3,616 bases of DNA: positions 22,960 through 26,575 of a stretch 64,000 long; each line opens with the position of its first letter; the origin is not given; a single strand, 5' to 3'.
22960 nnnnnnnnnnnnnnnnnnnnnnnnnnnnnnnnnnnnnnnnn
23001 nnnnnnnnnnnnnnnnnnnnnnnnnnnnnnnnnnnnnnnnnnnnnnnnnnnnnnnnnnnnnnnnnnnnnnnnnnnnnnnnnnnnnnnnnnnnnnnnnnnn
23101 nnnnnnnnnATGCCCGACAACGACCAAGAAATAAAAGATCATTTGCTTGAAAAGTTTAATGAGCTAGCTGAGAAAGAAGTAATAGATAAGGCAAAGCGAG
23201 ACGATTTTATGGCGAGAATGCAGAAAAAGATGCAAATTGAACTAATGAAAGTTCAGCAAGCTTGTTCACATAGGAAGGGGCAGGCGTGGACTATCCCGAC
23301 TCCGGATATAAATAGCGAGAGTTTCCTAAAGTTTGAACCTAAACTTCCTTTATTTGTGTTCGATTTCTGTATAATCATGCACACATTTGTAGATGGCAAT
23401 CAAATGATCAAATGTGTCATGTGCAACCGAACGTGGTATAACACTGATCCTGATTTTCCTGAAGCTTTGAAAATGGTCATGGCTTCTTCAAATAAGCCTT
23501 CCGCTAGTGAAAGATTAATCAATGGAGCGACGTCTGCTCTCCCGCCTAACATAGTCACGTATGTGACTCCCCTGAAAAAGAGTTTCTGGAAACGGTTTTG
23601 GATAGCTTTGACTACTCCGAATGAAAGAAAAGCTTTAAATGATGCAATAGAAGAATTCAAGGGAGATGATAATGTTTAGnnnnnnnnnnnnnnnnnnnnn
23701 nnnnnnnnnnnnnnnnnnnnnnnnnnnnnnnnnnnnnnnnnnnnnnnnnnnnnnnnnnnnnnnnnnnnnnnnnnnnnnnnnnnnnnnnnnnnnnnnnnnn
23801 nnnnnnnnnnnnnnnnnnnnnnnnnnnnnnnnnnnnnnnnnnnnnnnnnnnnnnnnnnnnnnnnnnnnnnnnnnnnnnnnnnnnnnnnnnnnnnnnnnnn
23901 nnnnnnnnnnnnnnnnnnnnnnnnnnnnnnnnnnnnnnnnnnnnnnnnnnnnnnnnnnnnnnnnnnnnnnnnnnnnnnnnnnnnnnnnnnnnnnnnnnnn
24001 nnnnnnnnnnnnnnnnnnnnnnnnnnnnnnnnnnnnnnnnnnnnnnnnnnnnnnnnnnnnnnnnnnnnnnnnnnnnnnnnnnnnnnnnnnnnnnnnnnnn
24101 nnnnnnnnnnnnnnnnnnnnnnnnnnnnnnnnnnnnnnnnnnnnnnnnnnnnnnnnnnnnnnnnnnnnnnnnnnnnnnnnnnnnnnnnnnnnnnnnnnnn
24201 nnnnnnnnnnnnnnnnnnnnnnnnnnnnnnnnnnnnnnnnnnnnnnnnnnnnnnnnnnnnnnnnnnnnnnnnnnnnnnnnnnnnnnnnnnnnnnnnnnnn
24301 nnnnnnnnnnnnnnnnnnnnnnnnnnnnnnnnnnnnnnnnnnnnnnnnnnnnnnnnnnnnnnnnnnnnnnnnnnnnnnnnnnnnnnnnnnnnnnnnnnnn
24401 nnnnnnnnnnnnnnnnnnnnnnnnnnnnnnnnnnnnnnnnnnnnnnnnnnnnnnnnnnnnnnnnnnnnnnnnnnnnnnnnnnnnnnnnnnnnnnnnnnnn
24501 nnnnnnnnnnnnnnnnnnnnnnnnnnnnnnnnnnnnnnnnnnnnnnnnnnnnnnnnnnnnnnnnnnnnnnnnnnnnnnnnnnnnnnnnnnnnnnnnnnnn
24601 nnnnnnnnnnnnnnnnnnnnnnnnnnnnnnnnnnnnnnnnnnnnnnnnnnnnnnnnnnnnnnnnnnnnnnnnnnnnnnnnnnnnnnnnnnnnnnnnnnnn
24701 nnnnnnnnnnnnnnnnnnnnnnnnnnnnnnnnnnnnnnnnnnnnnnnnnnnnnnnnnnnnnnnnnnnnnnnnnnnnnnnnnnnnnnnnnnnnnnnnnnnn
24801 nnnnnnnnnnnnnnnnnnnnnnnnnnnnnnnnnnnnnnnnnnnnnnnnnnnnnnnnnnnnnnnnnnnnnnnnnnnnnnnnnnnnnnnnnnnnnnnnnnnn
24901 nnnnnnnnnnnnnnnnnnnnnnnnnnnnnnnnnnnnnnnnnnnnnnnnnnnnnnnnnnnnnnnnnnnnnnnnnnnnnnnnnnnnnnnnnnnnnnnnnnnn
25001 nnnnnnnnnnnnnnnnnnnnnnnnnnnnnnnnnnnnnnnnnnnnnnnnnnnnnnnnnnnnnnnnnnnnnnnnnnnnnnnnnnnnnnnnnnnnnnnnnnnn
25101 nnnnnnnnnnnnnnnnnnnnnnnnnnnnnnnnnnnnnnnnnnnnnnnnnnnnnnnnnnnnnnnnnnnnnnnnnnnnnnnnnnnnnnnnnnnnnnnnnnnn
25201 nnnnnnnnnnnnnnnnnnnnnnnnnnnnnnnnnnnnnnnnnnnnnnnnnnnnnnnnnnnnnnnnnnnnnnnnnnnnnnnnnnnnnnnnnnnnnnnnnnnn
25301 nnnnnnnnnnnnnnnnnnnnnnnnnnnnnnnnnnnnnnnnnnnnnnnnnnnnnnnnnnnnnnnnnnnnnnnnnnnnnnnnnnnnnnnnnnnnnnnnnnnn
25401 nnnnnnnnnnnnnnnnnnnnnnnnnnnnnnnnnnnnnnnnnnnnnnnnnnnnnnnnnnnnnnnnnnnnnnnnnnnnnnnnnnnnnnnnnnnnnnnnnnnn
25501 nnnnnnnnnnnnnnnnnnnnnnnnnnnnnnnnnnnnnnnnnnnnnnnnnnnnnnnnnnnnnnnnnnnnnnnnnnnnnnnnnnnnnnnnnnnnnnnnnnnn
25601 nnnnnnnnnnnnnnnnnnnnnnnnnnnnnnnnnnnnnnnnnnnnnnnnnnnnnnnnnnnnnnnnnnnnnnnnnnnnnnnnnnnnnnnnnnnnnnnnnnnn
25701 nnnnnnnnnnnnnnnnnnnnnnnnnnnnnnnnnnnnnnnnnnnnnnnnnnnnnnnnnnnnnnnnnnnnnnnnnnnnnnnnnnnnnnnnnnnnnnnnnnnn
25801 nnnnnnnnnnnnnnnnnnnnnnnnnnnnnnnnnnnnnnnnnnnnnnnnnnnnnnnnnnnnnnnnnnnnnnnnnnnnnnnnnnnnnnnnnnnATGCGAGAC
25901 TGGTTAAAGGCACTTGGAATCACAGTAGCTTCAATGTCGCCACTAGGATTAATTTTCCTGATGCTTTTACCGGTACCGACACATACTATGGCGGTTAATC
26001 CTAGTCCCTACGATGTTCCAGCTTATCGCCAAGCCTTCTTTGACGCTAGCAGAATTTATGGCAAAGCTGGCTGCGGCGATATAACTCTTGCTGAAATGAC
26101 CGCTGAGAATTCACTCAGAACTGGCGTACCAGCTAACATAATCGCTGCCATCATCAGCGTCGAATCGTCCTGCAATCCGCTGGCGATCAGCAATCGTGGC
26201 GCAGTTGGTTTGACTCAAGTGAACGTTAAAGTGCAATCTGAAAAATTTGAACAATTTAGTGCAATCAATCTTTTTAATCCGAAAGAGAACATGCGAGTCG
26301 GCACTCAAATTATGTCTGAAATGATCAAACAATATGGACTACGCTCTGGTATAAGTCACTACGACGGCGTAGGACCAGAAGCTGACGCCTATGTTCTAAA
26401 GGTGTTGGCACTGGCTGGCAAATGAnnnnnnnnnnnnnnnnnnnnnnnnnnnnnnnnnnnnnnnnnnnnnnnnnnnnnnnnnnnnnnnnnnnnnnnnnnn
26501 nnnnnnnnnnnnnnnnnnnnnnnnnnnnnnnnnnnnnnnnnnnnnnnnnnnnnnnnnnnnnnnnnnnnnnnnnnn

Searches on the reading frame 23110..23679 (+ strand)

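Call 46: search_protein_families(library=pfam, proteins=[window:23110-23679:+], max_evalue=0.01)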
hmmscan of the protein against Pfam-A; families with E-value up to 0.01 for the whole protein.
window:23110-23679:+ (189 aa): 1 family
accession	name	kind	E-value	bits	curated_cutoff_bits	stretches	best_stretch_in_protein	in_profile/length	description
PF11453.13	DUF2950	-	0.0034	17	20.2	1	4-76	22-96/274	Protein of unknown function (DUF2950)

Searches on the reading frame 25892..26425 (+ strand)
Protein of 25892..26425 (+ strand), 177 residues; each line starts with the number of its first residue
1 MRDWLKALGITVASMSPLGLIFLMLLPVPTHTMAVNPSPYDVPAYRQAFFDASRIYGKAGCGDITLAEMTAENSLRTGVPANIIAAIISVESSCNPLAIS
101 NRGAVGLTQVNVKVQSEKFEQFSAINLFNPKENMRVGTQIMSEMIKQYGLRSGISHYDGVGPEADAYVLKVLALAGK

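Call 46: search_protein_families(library=pfam, proteins=[window:25892-26425:+], max_evalue=0.01)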
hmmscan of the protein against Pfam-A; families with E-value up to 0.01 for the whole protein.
window:25892-26425:+ (177 aa): 2 families
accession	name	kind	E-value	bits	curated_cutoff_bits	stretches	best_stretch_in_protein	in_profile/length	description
PF01464.25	SLT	-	3.2e-15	56.2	21.3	1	71-149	4-84/117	Transglycosylase SLT domain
PF18896.5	SLT_3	-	0.0085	17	27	0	80-142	13-79/89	Lysozyme like domain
